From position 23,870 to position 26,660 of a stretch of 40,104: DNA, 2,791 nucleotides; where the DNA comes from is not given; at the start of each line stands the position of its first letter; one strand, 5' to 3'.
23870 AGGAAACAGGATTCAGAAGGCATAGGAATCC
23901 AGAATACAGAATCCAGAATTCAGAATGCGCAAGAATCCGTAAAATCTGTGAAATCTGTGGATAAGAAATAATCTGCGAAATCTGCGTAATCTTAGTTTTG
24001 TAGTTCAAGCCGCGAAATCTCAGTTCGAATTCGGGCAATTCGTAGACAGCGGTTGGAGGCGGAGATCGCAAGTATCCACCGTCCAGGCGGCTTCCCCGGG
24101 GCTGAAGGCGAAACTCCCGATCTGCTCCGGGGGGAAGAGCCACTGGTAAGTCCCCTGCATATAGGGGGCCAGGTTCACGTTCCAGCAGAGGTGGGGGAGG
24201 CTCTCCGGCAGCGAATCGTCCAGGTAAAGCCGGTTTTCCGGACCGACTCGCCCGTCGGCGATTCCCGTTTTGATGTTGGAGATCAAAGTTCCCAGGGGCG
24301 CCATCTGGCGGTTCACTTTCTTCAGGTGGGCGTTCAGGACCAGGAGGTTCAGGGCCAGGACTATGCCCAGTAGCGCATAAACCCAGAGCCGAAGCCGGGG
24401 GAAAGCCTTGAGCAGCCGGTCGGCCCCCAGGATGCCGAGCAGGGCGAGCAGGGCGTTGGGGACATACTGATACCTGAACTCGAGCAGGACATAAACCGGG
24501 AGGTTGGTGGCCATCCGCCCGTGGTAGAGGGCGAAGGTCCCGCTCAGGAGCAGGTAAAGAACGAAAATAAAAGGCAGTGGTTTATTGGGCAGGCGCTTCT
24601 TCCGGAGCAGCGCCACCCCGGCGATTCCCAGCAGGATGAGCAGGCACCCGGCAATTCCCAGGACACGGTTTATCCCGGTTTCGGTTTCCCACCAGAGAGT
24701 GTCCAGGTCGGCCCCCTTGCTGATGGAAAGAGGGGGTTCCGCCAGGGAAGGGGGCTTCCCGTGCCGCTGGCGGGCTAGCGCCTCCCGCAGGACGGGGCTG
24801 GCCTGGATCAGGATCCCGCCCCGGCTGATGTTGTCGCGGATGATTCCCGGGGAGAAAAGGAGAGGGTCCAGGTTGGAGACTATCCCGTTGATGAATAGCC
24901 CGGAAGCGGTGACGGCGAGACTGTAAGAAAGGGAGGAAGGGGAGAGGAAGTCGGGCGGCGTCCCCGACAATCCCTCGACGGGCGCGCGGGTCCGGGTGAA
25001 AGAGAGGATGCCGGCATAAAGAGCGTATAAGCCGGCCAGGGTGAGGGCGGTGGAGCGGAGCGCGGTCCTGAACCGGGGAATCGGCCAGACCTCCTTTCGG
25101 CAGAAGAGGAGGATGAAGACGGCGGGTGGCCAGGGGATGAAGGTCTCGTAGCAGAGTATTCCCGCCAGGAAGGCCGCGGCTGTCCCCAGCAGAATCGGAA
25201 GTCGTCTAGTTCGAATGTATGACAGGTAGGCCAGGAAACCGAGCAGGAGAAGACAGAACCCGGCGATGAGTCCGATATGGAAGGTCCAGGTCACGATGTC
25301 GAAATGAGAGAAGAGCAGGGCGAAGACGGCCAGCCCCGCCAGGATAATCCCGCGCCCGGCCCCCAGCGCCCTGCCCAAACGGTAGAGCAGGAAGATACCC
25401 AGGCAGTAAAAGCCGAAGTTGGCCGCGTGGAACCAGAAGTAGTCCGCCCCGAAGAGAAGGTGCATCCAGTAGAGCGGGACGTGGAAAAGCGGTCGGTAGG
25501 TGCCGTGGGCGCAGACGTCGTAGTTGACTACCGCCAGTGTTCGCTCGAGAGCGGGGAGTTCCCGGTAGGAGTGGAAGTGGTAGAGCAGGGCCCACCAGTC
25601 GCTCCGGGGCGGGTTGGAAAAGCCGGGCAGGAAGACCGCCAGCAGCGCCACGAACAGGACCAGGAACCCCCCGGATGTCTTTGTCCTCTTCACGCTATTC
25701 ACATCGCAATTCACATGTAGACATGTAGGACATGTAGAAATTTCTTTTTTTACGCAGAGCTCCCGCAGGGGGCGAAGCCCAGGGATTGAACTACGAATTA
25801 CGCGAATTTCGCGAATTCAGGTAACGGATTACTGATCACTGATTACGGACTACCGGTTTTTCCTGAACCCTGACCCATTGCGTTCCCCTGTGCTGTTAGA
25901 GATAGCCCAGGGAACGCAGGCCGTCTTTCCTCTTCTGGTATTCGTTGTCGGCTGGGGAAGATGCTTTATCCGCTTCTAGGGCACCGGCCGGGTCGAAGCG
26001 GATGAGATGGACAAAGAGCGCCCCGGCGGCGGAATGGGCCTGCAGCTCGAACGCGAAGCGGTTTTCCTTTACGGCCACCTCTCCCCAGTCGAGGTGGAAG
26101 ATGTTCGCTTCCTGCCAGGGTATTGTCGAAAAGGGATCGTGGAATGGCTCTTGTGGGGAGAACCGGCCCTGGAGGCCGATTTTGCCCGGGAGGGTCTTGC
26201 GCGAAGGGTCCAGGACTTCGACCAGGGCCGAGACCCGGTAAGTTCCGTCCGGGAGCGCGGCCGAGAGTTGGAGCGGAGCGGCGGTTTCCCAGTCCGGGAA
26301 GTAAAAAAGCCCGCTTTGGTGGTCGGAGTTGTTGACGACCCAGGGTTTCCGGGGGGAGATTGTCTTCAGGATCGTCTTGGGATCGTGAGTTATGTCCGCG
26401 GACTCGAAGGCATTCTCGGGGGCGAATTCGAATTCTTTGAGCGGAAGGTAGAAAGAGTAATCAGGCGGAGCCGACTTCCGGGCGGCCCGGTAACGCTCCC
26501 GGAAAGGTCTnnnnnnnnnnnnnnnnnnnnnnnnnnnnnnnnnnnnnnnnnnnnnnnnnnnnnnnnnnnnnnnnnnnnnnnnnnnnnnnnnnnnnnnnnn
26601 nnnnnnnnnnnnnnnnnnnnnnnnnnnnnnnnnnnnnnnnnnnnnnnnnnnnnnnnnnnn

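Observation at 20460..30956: Repeated triad: GT-C membrane protein > membrane-anchored discoidin protein > secreted Thr-type sulfatase-fold protein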

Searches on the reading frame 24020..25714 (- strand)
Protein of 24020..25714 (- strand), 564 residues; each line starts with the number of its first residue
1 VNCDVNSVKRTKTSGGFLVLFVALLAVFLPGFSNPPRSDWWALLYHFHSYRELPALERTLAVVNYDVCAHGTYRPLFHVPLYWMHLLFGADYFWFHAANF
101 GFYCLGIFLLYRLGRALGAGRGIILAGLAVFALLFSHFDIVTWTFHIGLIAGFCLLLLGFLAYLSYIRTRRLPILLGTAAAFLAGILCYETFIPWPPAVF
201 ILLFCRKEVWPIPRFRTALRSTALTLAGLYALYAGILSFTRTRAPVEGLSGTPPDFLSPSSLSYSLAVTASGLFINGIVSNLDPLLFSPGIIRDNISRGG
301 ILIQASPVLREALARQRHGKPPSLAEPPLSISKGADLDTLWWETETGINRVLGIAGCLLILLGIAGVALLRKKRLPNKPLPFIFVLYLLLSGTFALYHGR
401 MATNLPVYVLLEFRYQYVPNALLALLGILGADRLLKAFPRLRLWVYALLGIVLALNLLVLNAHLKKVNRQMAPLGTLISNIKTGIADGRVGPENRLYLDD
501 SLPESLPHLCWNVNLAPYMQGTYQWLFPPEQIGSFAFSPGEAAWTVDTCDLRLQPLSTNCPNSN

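Call 5: search_protein_families(library=pfam, proteins=[window:24020-25714:-], max_evalue=0.01)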
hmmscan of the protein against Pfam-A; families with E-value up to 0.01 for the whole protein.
window:24020-25714:- (564 aa): 0 families

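Call 6: search_protein_families(library=ncbifam, proteins=[window:24020-25714:-], max_evalue=0.01)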
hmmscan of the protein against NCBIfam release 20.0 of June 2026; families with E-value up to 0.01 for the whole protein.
window:24020-25714:- (564 aa): 0 families

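Call 19: search_solved_structures(query=window:24020-25714:-, max_evalue=10)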
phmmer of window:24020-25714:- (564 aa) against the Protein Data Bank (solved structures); distinct sequences matched with E-value up to 10: 0.

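Call 36: search_protein_families(library=pfam, alignment_id=A3, max_evalue=10)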
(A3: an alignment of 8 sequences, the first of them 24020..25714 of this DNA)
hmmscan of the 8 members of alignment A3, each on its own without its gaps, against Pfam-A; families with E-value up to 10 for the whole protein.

A. member 1, window:24020-25714:- (564 aa): 0 families

B. families by the number of members that match (of 8 scanned): 3 families
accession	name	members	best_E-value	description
PF03918.19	CcmH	1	0.54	Cytochrome C biogenesis protein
PF13903.11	Claudin_2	1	1.6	PMP-22/EMP/MP20/Claudin tight junction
PF00335.26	Tetraspanin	1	4.6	Tetraspanin family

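Call 41: find_homologous_proteins(query=window:24020-25714:-, max_evalue=0.001)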
Query window:24020-25714:- (564 aa): 34 proteins with E <= 0.001 among 8000 candidates.
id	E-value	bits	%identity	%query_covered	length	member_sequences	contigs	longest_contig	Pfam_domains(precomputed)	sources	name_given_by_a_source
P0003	0.0e+0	1283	100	100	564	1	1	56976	-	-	-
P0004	0.0e+0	1087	86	99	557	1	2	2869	-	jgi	-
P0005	1.1e-231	789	66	96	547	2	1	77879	-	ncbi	-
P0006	1.3e-220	752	63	95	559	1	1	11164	-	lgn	-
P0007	2.0e-216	738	62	95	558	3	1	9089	-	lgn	-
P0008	1.4e-193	663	56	93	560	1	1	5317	-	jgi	-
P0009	2.3e-193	662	56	94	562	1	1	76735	-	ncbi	ncbi:MAG: hypothetical protein V1789_04250 [PVC group bacterium]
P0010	1.8e-174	600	54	96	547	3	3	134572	-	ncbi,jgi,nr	ncbi:MAG TPA: hypothetical protein PLI51_00415 [bacterium]|nr:hypothetical protein [bacterium] HPQ65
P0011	1.5e-170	587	48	96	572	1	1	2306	-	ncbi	-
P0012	3.7e-167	576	52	92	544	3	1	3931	-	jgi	jgi:hypothetical protein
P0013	1.2e-165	571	47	97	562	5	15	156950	-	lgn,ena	-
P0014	1.2e-164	567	46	98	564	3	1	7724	-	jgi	-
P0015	3.9e-164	566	52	92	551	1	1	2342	-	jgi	jgi:hypothetical protein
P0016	6.0e-164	565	47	95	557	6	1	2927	-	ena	-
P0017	9.8e-164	564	47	96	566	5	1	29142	-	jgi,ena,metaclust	metaclust:\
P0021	4.9e-161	556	52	89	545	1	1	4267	-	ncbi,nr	ncbi:MAG: hypothetical protein P9M08_07605 [Candidatus Erginobacter occultus]|nr:hypothetical protei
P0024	1.8e-160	554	48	94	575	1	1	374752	-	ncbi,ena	-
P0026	2.2e-158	547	50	92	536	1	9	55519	-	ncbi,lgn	-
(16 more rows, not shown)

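Call 52: predict_structure(alignment_id=A6)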
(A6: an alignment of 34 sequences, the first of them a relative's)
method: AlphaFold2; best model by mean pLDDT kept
length: 564 residues; sequences in the alignment: 34
mean_pLDDT: 87.6   pTM: 0.90
mean pLDDT of the five models: 87.6, 86.1, 83.6, 83.1, 83.0
residues with pLDDT >= 90: 335; 70-90: 173; 50-70: 39; < 50: 17
segments of 3 or more residues with pLDDT < 50: 1-3, 290-292, 294-297, 559-564
pLDDT, mean of each block of 10 residues (from residue 1): 69 95 96 86 91 92 85 85 88 92 98 97 97 87 89 98 97 98 96 97 92 95 98 94 71 87 94 89 71 49 70 72 58 71 84 93 91 85 96 92 79 82 97 95 97 93 87 93 96 94 86 84 88 93 93 80 39
secondary structure, 60 per line:
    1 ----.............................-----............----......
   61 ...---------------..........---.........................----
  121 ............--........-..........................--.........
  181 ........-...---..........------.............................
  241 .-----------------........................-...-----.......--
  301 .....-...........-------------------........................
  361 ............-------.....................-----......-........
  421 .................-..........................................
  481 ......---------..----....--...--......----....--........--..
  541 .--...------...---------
elements in order: H5-33 H39-50 H55-63 H79-88 H92-116 H121-132 H135-142 H144-169 H172-188 H196-205 H212-241 H259-282 H292-298 H301-305 H307-317 H337-372 H380-400 H406-411 H413-437 H439-486 H502-505 H513-518 H523-526 H529-534 E544-546 E553-555

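Call 56: fold_search(model_id=the predicted structure, library=pdb)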
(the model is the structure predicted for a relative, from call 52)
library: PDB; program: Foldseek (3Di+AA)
matches with E <= 10: 298; with E <= 0.001: 2
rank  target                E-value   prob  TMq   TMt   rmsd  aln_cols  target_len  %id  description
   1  8b6l_I                3.2e-04  1.00  0.37  0.31  16.8       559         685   11  Subtomogram average of the human Sec61-TRAP-OSTA-translocon (released 2022-12-07)
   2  9i5k_A                7.7e-04  1.00  0.40  0.45  16.3       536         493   15  Structure of the Chaetomium thermophilum Pmt4 homodimer (C2 symmetry) (released 2025-12-24)
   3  6ftg_5                1.0e-03  1.00  0.36  0.32  15.9       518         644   12  Subtomogram average of OST-containing ribosome-translocon complexes from canine rough microsomal membranes (released 2018-03-21)
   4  9n9j_I                2.2e-03  1.00  0.38  0.32  16.5       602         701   11  Structure of a GRP94 folding intermediate engaged with a CCDC134- and FKBP11-bound secretory translocon (released 2025-11-19)
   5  6p25_A                4.8e-03  1.00  0.32  0.26   5.9       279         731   16  Structure of S. cerevisiae protein O-mannosyltransferase Pmt1-Pmt2 complex bound to the sugar donor and a peptide acce (released 2019-07-10)
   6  5ogl_A                5.2e-03  1.00  0.37  0.31  12.0       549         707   11  Structure of bacterial oligosaccharyltransferase PglB in complex with an acceptor peptide and an lipid-linked oligosac (released 2017-10-25)
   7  6gxc_A                9.1e-03  1.00  0.37  0.31  12.1       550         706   12  Bacterial oligosaccharyltransferase PglB in complex with an inhibitory peptide and a reactive lipid-linked oligosaccha (released 2018-11-14)
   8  9i5l_A                1.1e-02  1.00  0.31  0.25   9.2       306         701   16  Structure of the Chaetomium thermophilum Pmt4 homodimer (C1 symmetry) (released 2025-12-24)
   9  8pn9_A                1.1e-02  1.00  0.37  0.33  15.4       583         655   11  Structure of human oligosaccharyltransferase OST-A complex bound to NGI-1 (released 2024-05-08)
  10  5ezm                  1.7e-02  0.98  0.31  0.32  19.4       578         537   14  Crystal Structure of ArnT from Cupriavidus metallidurans in the apo state (released 2016-02-17)
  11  6snh_X                2.7e-02  0.96  0.29  0.33  18.0       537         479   13  Cryo-EM structure of yeast ALG6 in complex with 6AG9 Fab and Dol25-P-Glc (released 2020-03-11)
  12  3wak                  3.1e-02  0.99  0.36  0.25  16.1       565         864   12  Crystal structure of the Archaeoglobus fulgidus oligosaccharyltransferase (O29867_ARCFU) in the apo form (released 2013-10-30)
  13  6ezn_F                3.3e-02  0.99  0.31  0.27  17.0       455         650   12  Cryo-EM structure of the yeast oligosaccharyltransferase (OST) complex (released 2018-01-17)
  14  6p25_B                4.6e-02  1.00  0.31  0.26   5.2       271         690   14  Structure of S. cerevisiae protein O-mannosyltransferase Pmt1-Pmt2 complex bound to the sugar donor and a peptide acce (released 2019-07-10)
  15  9e61_B                8.0e-02  1.00  0.31  0.25   9.1       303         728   13  Cryo-EM structure of Saccharomyces cerevisiae Pmt4 apo form (released 2025-10-15)
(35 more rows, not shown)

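Call 94: list_cluster_members(proteins=[P0005, P0009, P0010, P0021, P0024, P0026, P0038, P0047, P0053, P0054])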
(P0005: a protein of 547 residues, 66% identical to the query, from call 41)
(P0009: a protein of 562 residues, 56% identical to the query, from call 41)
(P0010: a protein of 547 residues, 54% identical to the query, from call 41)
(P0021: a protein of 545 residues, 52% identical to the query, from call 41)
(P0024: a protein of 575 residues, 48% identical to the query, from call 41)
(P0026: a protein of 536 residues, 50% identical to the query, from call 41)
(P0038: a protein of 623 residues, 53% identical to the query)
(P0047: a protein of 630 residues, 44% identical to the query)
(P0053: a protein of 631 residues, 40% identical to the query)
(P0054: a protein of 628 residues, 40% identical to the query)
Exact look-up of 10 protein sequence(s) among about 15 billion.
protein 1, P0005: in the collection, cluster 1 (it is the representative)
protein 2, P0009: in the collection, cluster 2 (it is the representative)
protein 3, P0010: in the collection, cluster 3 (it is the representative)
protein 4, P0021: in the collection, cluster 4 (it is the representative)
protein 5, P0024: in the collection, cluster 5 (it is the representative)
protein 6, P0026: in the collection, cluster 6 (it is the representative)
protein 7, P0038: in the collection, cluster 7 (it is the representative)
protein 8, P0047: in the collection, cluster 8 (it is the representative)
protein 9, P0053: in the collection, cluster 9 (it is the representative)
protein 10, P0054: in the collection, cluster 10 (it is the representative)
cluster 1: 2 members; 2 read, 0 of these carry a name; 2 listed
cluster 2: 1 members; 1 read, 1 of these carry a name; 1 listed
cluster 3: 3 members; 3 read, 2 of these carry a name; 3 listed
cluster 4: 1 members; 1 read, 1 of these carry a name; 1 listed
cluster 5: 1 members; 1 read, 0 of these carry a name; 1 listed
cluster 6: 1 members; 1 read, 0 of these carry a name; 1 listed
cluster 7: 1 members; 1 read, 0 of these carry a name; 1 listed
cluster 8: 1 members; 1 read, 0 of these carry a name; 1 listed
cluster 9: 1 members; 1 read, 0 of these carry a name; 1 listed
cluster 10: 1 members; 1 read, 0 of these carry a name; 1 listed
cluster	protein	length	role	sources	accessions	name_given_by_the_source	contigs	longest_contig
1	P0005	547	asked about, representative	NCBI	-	-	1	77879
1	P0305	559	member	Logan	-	-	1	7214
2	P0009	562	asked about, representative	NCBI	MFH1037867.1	MAG: hypothetical protein V1789_04250 [PVC group bacterium]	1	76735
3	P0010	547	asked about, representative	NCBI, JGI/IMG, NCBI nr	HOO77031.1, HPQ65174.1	MAG TPA: hypothetical protein PLI51_00415 [bacterium] | hypothetical protein [bacterium]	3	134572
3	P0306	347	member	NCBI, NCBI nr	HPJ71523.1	MAG TPA: hypothetical protein PK636_02435, partial [bacterium] | hypothetical protein [bacterium]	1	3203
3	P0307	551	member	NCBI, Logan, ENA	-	-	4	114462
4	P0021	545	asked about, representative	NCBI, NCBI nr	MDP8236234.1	MAG: hypothetical protein P9M08_07605 [Candidatus Erginobacter occultus] | hypothetical protein [Candidatus Erginobacter occultus]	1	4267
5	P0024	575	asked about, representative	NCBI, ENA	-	-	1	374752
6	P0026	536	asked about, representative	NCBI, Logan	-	-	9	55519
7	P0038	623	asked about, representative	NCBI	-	-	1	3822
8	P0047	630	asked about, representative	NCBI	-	-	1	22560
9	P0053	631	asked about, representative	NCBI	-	-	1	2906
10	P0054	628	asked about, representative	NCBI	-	-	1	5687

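Call 95: find_encoding_contigs(protein=P0005, flank=10000, max_places=1)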
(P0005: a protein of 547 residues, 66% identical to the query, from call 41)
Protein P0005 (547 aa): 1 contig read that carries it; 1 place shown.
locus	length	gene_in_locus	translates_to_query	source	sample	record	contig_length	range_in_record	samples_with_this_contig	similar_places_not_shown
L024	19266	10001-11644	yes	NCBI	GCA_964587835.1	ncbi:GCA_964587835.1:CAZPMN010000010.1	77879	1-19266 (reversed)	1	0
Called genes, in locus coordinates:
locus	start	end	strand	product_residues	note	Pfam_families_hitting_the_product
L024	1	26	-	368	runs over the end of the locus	PF04055:Radical_SAM, PF13353:Fer4_12 (weak)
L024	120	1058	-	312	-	PF02779:Transket_pyr, PF02780:Transketolase_C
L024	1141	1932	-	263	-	PF00456:Transketolase_N, PF13292:DXP_synthase_N, PF00676:E1_dh (weak)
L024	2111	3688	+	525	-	-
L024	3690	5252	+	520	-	-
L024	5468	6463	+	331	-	PF01073:3Beta_HSD, PF01370:Epimerase, PF02719:Polysacc_synt_2, PF04321:RmlD_sub_bind, PF13460:NAD_binding_10, PF16363:GDP_Man_Dehyd, PF07993:NAD_binding_4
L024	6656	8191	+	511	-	PF01467:CTP_transf_like, PF00294:PfkB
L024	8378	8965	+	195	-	PF00754:F5_F8_type_C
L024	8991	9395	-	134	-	PF01850:PIN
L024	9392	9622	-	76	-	PF22513:FitA-like_RHH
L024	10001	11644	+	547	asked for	-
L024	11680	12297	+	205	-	PF00754:F5_F8_type_C, PF22633:F5_F8_type_C_2 (weak)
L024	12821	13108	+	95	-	PF01541:GIY-YIG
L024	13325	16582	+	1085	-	-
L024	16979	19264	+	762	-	?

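Call 96: find_encoding_contigs(protein=P0013, flank=10000, max_places=1)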
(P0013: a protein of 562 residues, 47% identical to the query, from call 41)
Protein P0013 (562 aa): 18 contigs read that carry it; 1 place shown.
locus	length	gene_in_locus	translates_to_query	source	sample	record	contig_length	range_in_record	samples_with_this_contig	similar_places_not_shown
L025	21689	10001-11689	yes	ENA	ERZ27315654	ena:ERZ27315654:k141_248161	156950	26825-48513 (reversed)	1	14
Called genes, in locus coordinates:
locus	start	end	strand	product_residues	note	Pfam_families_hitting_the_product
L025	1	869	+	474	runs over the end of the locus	PF02310:B12-binding, PF04055:Radical_SAM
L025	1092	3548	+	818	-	PF09586:YfhO (weak)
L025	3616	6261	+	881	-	PF09586:YfhO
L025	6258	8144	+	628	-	PF00884:Sulfatase, PF01663:Phosphodiest (weak), PF16347:SGSH_C (weak)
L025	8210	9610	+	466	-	PF00884:Sulfatase, PF01663:Phosphodiest (weak), PF16347:SGSH_C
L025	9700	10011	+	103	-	PF00884:Sulfatase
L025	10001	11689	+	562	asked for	-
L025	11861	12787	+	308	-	PF13489:Methyltransf_23, PF07021:MetW, PF08241:Methyltransf_11, PF08242:Methyltransf_12, PF13649:Methyltransf_25, PF13847:Methyltransf_31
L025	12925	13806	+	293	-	PF13489:Methyltransf_23, PF08241:Methyltransf_11, PF08242:Methyltransf_12, PF13649:Methyltransf_25, PF13847:Methyltransf_31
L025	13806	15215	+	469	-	-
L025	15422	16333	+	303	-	PF01565:FAD_binding_4, PF02873:MurB_C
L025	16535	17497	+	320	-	PF00106:adh_short (faint), PF04321:RmlD_sub_bind, PF01073:3Beta_HSD, PF01370:Epimerase, PF02719:Polysacc_synt_2, PF07993:NAD_binding_4 (faint), PF13460:NAD_binding_10, PF16363:GDP_Man_Dehyd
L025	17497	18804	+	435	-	PF00483:NTP_transferase, PF12804:NTP_transf_3, PF00702:Hydrolase (weak), PF13242:Hydrolase_like, PF13419:HAD_2 (weak)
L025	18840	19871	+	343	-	PF00288:GHMP_kinases_N, PF08544:GHMP_kinases_C (weak)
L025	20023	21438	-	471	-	PF02310:B12-binding, PF04055:Radical_SAM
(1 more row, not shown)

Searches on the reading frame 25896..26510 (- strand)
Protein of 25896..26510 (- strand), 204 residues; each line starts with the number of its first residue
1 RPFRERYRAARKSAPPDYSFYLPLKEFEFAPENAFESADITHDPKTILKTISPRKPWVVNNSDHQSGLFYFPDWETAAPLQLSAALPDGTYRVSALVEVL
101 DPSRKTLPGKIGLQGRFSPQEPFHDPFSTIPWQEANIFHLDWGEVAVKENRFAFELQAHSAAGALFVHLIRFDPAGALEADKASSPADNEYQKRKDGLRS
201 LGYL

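Call 75: search_protein_families(library=pfam, proteins=[window:25896-26510:-], max_evalue=0.1)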
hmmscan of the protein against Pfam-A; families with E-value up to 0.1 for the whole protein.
window:25896-26510:- (204 aa): 0 families
